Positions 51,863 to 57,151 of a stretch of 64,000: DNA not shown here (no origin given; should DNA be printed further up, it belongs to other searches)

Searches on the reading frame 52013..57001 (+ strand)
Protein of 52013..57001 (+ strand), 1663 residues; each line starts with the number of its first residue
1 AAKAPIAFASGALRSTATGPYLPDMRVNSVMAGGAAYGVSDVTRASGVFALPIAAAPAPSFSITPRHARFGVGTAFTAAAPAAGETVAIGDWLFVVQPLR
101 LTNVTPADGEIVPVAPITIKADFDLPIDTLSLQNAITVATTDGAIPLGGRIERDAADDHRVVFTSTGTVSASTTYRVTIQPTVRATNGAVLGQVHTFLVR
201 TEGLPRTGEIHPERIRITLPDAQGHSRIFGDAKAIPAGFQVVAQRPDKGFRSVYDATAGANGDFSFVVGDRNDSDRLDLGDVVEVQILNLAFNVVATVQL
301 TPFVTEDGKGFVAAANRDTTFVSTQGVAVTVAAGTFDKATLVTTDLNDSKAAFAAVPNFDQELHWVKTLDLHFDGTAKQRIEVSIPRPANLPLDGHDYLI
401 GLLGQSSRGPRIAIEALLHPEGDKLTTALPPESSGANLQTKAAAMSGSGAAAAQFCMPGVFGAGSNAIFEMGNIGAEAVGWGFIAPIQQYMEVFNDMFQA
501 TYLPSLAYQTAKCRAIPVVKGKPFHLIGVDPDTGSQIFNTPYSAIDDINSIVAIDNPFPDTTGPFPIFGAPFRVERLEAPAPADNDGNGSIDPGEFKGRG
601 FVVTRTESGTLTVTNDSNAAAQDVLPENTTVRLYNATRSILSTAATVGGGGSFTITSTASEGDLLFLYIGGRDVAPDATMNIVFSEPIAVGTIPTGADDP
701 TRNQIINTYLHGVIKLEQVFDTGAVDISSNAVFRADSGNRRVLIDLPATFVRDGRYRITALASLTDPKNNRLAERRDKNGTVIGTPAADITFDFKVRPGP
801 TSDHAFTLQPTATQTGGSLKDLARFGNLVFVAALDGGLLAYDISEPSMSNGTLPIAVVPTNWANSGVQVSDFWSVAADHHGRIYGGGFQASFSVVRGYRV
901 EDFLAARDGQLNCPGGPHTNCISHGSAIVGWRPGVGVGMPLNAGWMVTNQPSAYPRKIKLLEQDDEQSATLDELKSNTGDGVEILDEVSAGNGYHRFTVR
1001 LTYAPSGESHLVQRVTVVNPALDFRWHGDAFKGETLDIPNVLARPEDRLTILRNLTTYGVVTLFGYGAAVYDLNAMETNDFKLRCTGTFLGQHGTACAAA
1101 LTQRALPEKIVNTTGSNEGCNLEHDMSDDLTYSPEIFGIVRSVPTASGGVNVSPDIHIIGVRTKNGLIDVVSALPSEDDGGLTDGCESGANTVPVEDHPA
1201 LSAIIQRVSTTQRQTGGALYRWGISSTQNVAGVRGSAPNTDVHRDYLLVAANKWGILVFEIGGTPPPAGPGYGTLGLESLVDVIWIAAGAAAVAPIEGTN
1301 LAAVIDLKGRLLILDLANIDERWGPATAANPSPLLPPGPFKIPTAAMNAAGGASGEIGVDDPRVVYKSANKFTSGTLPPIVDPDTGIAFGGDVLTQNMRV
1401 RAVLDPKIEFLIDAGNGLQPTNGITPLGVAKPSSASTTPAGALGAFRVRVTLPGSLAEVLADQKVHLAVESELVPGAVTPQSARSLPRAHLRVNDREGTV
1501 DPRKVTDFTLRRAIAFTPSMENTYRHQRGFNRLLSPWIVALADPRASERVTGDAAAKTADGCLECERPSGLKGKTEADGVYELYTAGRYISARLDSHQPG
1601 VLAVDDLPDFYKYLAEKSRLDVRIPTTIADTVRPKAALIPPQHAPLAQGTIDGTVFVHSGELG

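Call 78: search_protein_families(library=pfam, proteins=[window:52013-57001:+], max_evalue=0.001)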
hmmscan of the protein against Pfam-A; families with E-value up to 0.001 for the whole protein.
window:52013-57001:+ (1663 aa): 1 family
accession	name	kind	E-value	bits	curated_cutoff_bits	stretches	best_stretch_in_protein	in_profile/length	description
PF13205.12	Big_5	-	8.7e-11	42.9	23.6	1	97-191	3-95/105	Bacterial Ig-like domain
